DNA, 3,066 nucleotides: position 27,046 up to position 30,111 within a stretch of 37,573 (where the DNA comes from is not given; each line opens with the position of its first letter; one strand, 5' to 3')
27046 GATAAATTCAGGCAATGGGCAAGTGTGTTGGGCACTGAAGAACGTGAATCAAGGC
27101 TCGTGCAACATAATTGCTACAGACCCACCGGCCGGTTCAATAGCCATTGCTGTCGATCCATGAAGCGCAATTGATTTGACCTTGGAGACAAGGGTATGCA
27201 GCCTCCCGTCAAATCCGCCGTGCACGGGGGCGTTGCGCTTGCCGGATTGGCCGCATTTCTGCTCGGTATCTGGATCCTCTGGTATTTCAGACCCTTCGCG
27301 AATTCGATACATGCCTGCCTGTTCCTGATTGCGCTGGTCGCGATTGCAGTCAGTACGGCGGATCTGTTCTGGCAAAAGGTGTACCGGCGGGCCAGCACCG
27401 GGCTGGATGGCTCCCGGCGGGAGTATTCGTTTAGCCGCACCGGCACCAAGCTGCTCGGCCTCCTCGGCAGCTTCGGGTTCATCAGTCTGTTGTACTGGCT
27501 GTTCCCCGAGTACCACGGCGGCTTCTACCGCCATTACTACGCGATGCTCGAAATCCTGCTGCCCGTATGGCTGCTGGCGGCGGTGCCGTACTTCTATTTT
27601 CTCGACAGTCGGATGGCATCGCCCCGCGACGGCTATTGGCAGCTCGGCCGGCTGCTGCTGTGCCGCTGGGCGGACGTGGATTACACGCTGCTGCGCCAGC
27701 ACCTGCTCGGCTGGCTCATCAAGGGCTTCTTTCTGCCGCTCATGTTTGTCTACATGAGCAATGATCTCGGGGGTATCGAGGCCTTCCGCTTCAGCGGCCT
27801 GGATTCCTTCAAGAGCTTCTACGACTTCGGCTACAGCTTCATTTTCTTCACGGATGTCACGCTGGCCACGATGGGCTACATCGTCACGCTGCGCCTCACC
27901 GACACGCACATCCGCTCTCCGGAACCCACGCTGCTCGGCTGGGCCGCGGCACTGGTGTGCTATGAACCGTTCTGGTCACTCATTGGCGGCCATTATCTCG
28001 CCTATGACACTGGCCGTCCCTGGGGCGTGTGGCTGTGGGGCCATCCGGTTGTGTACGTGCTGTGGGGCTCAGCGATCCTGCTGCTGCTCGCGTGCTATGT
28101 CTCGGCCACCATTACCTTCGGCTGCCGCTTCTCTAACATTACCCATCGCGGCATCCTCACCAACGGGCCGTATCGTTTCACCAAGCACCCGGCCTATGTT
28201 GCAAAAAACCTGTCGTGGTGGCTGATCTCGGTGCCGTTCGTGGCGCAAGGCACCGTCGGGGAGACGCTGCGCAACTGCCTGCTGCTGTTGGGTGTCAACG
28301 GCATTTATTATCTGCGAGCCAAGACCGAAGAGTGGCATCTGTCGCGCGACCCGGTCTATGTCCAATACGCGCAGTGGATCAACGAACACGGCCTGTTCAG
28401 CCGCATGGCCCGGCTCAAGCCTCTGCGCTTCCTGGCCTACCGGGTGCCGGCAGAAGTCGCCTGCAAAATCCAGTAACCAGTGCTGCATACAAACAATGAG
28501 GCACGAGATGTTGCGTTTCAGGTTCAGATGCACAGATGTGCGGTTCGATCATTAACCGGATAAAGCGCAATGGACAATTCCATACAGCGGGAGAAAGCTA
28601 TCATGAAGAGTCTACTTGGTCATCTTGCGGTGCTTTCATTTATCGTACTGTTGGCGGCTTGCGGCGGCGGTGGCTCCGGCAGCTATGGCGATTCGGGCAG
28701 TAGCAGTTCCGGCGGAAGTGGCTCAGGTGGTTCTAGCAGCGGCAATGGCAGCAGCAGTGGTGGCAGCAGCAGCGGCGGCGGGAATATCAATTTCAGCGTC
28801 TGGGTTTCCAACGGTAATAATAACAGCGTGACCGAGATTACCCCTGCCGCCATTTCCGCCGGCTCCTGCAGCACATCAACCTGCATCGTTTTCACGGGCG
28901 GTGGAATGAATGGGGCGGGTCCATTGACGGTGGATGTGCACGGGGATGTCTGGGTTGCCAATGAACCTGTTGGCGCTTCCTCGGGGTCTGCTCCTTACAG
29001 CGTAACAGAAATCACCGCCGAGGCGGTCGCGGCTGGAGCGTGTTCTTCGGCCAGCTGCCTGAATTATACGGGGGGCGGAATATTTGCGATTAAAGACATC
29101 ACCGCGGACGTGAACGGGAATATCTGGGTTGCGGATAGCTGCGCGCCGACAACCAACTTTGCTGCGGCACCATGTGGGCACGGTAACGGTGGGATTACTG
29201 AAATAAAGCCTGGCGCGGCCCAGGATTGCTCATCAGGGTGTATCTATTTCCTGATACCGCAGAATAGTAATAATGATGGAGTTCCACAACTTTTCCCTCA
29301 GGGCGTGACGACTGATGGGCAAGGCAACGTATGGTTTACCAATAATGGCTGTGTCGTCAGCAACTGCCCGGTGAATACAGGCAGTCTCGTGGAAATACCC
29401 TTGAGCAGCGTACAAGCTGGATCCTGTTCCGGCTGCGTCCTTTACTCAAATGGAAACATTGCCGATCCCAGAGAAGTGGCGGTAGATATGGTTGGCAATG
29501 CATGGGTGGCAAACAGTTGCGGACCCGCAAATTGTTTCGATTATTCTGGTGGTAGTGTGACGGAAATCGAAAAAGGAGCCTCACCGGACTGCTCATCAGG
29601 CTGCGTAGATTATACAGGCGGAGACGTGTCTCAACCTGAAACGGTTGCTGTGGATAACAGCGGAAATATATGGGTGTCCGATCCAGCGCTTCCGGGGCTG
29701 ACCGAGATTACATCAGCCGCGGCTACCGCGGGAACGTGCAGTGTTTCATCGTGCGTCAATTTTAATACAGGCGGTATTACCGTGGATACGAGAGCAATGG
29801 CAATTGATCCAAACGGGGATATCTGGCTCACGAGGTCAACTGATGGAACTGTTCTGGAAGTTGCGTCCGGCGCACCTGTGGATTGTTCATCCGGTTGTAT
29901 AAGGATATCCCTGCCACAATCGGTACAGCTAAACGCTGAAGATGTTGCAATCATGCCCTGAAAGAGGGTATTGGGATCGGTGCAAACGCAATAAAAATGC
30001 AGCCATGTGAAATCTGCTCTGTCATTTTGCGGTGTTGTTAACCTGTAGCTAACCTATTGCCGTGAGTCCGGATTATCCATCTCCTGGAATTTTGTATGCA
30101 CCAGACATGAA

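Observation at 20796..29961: Candidate uncharacterised cell-envelope module: AraC regulator, four Ser/Gly-tethered lipoproteins and an ICMT-family membrane methyltransferase, next to tRNA-Val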

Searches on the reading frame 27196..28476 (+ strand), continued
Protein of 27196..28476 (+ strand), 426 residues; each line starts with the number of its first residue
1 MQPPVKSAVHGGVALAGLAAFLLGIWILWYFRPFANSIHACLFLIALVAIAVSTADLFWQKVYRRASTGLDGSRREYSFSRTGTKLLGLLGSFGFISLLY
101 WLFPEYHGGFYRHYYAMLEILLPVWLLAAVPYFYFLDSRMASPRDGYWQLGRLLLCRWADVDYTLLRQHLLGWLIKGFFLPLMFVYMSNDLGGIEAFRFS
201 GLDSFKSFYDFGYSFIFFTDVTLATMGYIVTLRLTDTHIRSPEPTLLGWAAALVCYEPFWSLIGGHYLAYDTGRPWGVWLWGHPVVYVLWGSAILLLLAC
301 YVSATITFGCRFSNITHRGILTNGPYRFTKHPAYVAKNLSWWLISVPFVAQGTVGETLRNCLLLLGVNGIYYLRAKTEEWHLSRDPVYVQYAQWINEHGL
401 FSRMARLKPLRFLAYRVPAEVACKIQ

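Call 33: fold_search(model_id=the predicted structure, library=pdb)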
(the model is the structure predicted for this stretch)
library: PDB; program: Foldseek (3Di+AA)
matches with E <= 10: 28; with E <= 0.001: 0
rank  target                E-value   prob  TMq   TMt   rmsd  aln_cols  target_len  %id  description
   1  9g71_A                2.1e+00  0.03  0.11  0.11  34.2       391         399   16  Cryo-EM structure of TTYH2 in complex with lipids in GDN (released 2025-05-21)
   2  8vdr                  2.5e+00  0.03  0.11  0.03  29.9       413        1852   10  Cryogenic electron microscopy model of full-length talin without R12 and FABD (released 2024-10-02)
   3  9g83_N                3.5e+00  0.03  0.15  0.13  22.7       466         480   14  Respiratory supercomplex CI1-CIII2-CIV2-(cbb3)1 from alphaproteobacterium (released 2026-02-04)
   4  7p54_A                3.5e+00  0.02  0.10  0.11  33.9       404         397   15  Cryo-EM structure of human TTYH2 in GDN (released 2021-08-11)
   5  4gax                  4.0e+00  0.02  0.12  0.11  26.4       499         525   10  Crystal Structure of an alpha-Bisabolol synthase mutant (released 2013-03-13)
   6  9u3v                  4.1e+00  0.02  0.14  0.14  20.2       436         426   13  Cryo-EM structure of human AC9_delC (TM domain) (released 2025-06-11)
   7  5l2b_B                4.5e+00  0.02  0.12  0.13  24.6       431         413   12  Structure of CNTnw N149S, E332A in an outward-facing state (released 2017-04-12)
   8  7n6g_3O               4.9e+00  0.01  0.09  0.11  52.8       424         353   10  C1 of central pair (released 2022-05-18)
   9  9u3s                  5.4e+00  0.02  0.14  0.14  20.6       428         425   15  Cryo-EM structure of human AC9 (TM domain) (released 2025-06-11)
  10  3g4d_A                5.4e+00  0.02  0.12  0.10  24.8       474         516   11  Crystal Structure of (+)-delta-Cadinene Synthase from Gossypium arboreum and Evolutionary Divergence of Metal Binding  (released 2009-06-16)
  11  7p5m_A                5.4e+00  0.01  0.09  0.09  33.8       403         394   14  Cryo-EM structure of human TTYH2 in lipid nanodiscs (released 2021-08-11)
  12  6el1_A                6.7e+00  0.01  0.08  0.09  40.0       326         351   10  YaxAB pore complex (released 2018-05-16)
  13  8b24_A                7.3e+00  0.02  0.15  0.11  21.7       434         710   12  Time-resolved structure of K+-dependent Na+-PPase from Thermotoga maritima 3600-seconds post reaction initiation with  (released 2024-01-17)
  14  2jsw_MODEL_1_A        7.6e+00  0.08  0.17  0.32  17.5       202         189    8  Solution Structure of the R13 Domain of Talin (released 2008-01-29)
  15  6meo_B                7.6e+00  0.01  0.10  0.13  22.7       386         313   17  Structural basis of coreceptor recognition by HIV-1 envelope spike (released 2018-12-12)
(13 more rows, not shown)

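Call 40: search_protein_families(library=ncbifam, proteins=[L039:5816-7873:-, L052:5889-8033:-, L026:6670-7917:+, L040:9335-10858:+, L034:6553-7944:+, L052:4535-5842:-, L039:4435-5865:-, L034:9336-10886:+], max_evalue=0.01)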
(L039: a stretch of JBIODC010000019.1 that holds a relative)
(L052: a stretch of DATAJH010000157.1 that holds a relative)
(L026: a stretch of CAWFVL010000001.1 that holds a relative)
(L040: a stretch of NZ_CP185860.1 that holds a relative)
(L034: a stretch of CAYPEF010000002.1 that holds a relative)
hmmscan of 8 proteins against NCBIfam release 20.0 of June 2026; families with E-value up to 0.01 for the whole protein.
L039:5816-7873:- (685 aa): 1 family
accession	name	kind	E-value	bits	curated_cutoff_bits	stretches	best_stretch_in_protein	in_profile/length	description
NF045667.1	MTase_DVU1556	equivalog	0.0096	15.4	155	0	464-493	23-52/213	DVU_1556 family methyltransferase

L052:5889-8033:- (714 aa): 1 family
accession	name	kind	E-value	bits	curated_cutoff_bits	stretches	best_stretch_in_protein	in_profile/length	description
NF045667.1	MTase_DVU1556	equivalog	0.0016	17.9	155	1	502-534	23-55/213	DVU_1556 family methyltransferase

L026:6670-7917:+ (415 aa): 0 families

L040:9335-10858:+ (507 aa): 0 families

L034:6553-7944:+ (463 aa): 0 families

L052:4535-5842:- (435 aa): 16 families
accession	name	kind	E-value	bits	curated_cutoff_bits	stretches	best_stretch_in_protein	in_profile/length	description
NF047588.1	GlcsyltransPgfSStrep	equivalog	7e-71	239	500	1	113-420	3-305/308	glycosyltransferase PgfS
NF007986.1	PRK10714.1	equivalog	4.7e-42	144.1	529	1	113-421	8-312/316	undecaprenyl-phosphate 4-deoxy-4-formamido-L-arabinose transferase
TIGR03937.1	PgaC_IcaA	equivalog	2.6e-14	53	422.3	1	104-231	38-155/407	poly-beta-1,6-N-acetyl-D-glucosamine synthase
NF041875.1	EPS_EpsD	equivalog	3.2e-07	30.1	370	1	113-233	1-111/325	exopolysaccharide biosynthesis glycosyltransferase EpsD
TIGR04242.1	nodulat_NodC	equivalog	6.4e-07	28.7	550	1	107-228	44-158/395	chitooligosaccharide synthase NodC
NF010496.0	PRK13915.1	equivalog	5.3e-05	22.4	262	1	111-224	31-140/307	glucosyl-3-phosphoglycerate synthase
TIGR04182.1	glyco_TIGR04182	equivalog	8.6e-05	22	325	1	152-411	30-291/293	S-layer glycoprotein N-glycosyltransferase AglJ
NF041391.1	DPhHxTase_Halo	equivalog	0.00013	21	375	1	147-313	21-187/213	dolichyl-phosphate hexose transferase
NF058614.1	PPMAGASynPpgS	equivalog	0.00026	20.5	370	1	115-280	4-162/226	polyprenyl-phospho-N-acetylgalactosaminyl synthase PpgS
TIGR03469.1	HpnB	hypoth_equivalog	0.0008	18.5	379.25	1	109-176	42-101/386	hopene-associated glycosyltransferase HpnB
NF047683.1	TeichurnBiosyTuaG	equivalog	0.0011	18.6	400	1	109-212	4-97/252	teichuronic acid biosynthesis protein TuaG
NF007482.0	PRK10073.1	equivalog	0.0014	17.7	423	1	110-222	5-102/334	glycosyltransferase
TIGR04283.1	glyco_like_mftF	equivalog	0.002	17.8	182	1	113-223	1-94/221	TIGR04283 family arsenosugar biosynthesis glycosyltransferase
TIGR03111.1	glyc2_xrt_Gpos1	hypoth_equivalog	0.0051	15.7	363.95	1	109-260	47-189/439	TIGR03111 family XrtG-associated glycosyltransferase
NF053846.1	glyco_with_XrtP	equivalog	0.0073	15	520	0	115-173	45-93/440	XrtP-associated glycosyltransferase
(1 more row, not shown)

L039:4435-5865:- (476 aa): 11 families
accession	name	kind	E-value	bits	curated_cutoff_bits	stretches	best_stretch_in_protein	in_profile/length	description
NF047588.1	GlcsyltransPgfSStrep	equivalog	9.2e-71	238.6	500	1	145-451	3-304/308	glycosyltransferase PgfS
NF007986.1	PRK10714.1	equivalog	6e-41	140.5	529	1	177-453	34-312/316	undecaprenyl-phosphate 4-deoxy-4-formamido-L-arabinose transferase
TIGR03937.1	PgaC_IcaA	equivalog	9.9e-14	51.1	422.3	1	136-264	38-156/407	poly-beta-1,6-N-acetyl-D-glucosamine synthase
TIGR04242.1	nodulat_NodC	equivalog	9.2e-09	34.7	550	1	135-257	40-155/395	chitooligosaccharide synthase NodC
NF041875.1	EPS_EpsD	equivalog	3.2e-06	26.8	370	1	165-265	18-111/325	exopolysaccharide biosynthesis glycosyltransferase EpsD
TIGR04182.1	glyco_TIGR04182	equivalog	3.6e-06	26.6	325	1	164-443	14-291/293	S-layer glycoprotein N-glycosyltransferase AglJ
TIGR03111.1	glyc2_xrt_Gpos1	hypoth_equivalog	3.5e-05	22.8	363.95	1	139-292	45-189/439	TIGR03111 family XrtG-associated glycosyltransferase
NF041391.1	DPhHxTase_Halo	equivalog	3.7e-05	22.8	375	1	186-345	28-187/213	dolichyl-phosphate hexose transferase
NF007482.0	PRK10073.1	equivalog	3.8e-05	22.9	423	1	145-254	8-102/334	glycosyltransferase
NF010496.0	PRK13915.1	equivalog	4.9e-05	22.6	262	1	144-255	32-139/307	glucosyl-3-phosphoglycerate synthase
TIGR03469.1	HpnB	hypoth_equivalog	7e-05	22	379.25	1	134-209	35-102/386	hopene-associated glycosyltransferase HpnB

L034:9336-10886:+ (516 aa): 5 families
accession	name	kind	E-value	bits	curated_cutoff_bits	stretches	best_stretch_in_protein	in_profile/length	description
TIGR01843.1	type_I_hlyD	subfamily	7.1e-09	35.1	208.65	1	234-443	125-333/422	HlyD family type I secretion periplasmic adaptor subunit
TIGR01730.1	RND_mfp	subfamily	5.2e-08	32.2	94.9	2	360-443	112-195/322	efflux RND transporter periplasmic adaptor subunit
TIGR02971.1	heterocyst_DevB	subfamily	8e-08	32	129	1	211-405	38-227/327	ABC exporter membrane fusion protein, DevB family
TIGR00998.1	8a0101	subfamily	2.8e-06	26.5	390.8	1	163-441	9-263/334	EmrA/EmrK family multidrug efflux transporter periplasmic adaptor subunit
NF007785.0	PRK10476.1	equivalog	0.00034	19.6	376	1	228-344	80-192/347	multidrug transporter subunit MdtN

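Call 45: find_encoding_contigs(protein=window:27196-28476:+, flank=10000, max_places=5)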
Protein window:27196-28476:+ (426 aa): 2 contigs read that carry it; 2 places shown.
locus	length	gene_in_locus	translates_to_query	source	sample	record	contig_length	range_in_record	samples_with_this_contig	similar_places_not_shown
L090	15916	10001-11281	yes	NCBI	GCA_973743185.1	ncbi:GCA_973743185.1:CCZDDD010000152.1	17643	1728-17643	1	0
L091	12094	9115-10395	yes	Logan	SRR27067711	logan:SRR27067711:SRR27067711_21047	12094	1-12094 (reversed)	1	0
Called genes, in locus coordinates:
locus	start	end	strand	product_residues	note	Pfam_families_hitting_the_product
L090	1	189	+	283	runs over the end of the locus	PF00528:BPD_transp_1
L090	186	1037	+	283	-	PF02463:SMC_N, PF00005:ABC_tran, PF13304:AAA_21 (faint)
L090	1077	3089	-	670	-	PF13431:TPR_17 (faint), PF07719:TPR_2 (faint), PF13414:TPR_11 (faint), PF14559:TPR_19 (faint)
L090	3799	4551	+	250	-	PF12833:HTH_18, PF00165:HTH_AraC (weak)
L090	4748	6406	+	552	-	-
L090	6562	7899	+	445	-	PF07494:Reg_prop (faint), PF01436:NHL (faint)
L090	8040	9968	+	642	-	-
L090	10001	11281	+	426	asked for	-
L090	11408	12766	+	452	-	PF01436:NHL (faint), PF07494:Reg_prop (faint), PF06739:SBBP (faint)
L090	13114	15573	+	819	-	PF00270:DEAD, PF00271:Helicase_C, PF24473:CON_HrpB, PF08482:HrpB_C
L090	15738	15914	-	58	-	?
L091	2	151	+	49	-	?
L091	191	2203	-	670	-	PF13431:TPR_17 (faint), PF07719:TPR_2 (faint), PF13414:TPR_11 (faint), PF14559:TPR_19 (faint)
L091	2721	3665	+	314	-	PF12833:HTH_18, PF00165:HTH_AraC (weak)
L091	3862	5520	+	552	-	-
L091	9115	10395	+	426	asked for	-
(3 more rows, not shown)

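Call 52: find_related_loci(query=A1, collection=metagenome_contigs, flank=8000)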
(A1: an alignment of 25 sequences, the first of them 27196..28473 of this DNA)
Query A1 (426 aa) in metagenome_contigs; peptide patterns used: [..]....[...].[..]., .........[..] (x = any residue, [..] = any of these).
600 stretches matched a pattern (row limit reached: there are more); 330 encode a relative of the query (tblastn E <= 1e-3); the best 80 are kept; 80 distinct loci.
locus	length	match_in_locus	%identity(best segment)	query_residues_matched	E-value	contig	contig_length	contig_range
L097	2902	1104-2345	60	6-418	7e-176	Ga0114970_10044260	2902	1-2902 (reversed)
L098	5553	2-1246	63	6-419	3e-166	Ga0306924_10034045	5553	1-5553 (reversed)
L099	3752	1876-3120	61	1-418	6e-159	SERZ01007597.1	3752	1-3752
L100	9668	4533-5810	55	7-423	2e-153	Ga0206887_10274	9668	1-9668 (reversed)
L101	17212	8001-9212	61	7-410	9e-153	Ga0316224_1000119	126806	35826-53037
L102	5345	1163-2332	61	32-423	4e-153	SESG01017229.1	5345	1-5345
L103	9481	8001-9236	61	3-418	7e-150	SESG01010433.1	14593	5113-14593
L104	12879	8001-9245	58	6-419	8e-150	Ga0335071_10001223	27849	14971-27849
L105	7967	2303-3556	55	1-420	6e-146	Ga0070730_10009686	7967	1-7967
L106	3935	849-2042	55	6-401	5e-147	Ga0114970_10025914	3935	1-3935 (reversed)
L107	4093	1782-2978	56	6-405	2e-146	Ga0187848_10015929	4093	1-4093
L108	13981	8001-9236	54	6-414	3e-139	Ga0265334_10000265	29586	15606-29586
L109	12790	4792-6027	54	6-414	3e-139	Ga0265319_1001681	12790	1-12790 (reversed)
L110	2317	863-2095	57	7-416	5e-148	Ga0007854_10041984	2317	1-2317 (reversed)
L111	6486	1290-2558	52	7-424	8e-139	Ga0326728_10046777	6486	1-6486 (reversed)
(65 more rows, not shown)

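Call 80: search_solved_structures(query=A5, max_evalue=10, show_alignments=1)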
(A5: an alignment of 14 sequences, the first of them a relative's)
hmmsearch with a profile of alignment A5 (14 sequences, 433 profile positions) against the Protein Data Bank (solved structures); distinct sequences matched with E-value up to 10: 0.

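Call 81: search_protein_families(library=pfam, alignment_id=A5, max_evalue=0.01)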
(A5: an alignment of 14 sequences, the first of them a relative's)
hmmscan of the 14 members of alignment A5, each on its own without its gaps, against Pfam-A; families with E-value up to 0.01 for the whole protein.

A. member 1, L026:6670-7917:+ (415 aa): 1 family
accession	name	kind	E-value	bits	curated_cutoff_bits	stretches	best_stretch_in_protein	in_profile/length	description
PF13231.12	PMT_2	-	0.00059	20.5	26.1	1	73-207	16-157/160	Dolichyl-phosphate-mannose-protein mannosyltransferase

B. families by the number of members that match (of 14 scanned): 4 families
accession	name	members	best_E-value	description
PF13231.12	PMT_2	7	6.9e-07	Dolichyl-phosphate-mannose-protein mannosyltransferase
PF02516.20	STT3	1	7e-05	Oligosaccharyl transferase STT3, N-terminal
PF19529.4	DUF6057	1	0.0029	Family of unknown function (DUF6057)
PF11915.13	DUF3433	1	0.0087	Protein of unknown function (DUF3433)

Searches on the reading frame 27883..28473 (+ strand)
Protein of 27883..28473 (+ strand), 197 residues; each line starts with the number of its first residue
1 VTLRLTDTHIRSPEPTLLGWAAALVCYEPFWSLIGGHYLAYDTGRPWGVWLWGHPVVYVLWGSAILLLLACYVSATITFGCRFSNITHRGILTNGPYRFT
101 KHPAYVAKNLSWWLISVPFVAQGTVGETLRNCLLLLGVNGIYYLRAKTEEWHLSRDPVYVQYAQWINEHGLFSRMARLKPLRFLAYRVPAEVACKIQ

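Call 54: search_solved_structures(query=window:27883-28473:+, max_evalue=10, show_alignments=3)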
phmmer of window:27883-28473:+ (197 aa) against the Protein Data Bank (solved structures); distinct sequences matched with E-value up to 10: 3.
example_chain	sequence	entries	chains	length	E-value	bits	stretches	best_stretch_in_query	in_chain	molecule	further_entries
7ohg_A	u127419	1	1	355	0.23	14.4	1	67-132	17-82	Guanosine-3',5'-bis(Diphosphate) 3'-pyrophosphohydrolase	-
6s2t_A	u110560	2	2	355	0.23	14.4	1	67-132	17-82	(P)ppGpp synthetase I, SpoT/RelA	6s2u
6s2v_A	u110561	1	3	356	0.23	14.4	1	67-132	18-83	(P)ppGpp synthetase I, SpoT/RelA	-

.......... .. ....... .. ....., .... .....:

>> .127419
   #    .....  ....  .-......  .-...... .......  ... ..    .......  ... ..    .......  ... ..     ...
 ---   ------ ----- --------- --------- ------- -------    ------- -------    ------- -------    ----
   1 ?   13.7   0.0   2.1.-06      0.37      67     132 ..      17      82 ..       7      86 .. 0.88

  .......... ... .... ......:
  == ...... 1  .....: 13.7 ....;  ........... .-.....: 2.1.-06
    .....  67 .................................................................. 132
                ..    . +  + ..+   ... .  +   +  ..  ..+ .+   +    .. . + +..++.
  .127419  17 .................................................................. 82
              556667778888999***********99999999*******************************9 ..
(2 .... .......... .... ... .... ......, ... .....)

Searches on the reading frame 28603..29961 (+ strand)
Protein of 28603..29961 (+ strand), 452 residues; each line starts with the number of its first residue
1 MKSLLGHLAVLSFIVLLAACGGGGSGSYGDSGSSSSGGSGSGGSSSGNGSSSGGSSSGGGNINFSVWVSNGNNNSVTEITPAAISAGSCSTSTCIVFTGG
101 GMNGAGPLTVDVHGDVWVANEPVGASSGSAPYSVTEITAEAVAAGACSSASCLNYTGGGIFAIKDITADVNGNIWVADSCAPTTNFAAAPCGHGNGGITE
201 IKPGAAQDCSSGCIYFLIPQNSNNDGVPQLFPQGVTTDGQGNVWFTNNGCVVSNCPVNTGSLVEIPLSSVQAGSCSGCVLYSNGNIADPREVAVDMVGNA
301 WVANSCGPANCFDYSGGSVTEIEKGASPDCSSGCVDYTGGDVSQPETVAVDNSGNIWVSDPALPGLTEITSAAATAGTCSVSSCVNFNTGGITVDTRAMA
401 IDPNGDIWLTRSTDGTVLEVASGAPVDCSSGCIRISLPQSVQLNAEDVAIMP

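Call 5: search_protein_families(library=pfam, proteins=[window:28603-29961:+], max_evalue=0.01)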
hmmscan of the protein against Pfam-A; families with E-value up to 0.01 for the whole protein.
window:28603-29961:+ (452 aa): 3 families
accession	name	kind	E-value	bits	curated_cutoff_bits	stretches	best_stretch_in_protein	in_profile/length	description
PF01436.27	NHL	-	2.6e-07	30.8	20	0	344-360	3-19/28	NHL repeat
PF06739.17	SBBP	-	4.4e-07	30.2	20.5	0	229-243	12-26/38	Beta-propeller repeat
PF07494.17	Reg_prop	-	1.8e-06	27.9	20.4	0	397-409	8-20/24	Two component regulator propeller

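Call 6: search_protein_families(library=ncbifam, proteins=[window:28603-29961:+], max_evalue=0.01)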
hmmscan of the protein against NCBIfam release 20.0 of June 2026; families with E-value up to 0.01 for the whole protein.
window:28603-29961:+ (452 aa): 1 family
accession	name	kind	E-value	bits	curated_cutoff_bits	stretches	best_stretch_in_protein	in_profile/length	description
NF052228.1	T9SS_PorZ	equivalog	0.0032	15.9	260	0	290-418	434-556/757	type IX secretion system anionic LPS delivery protein PorZ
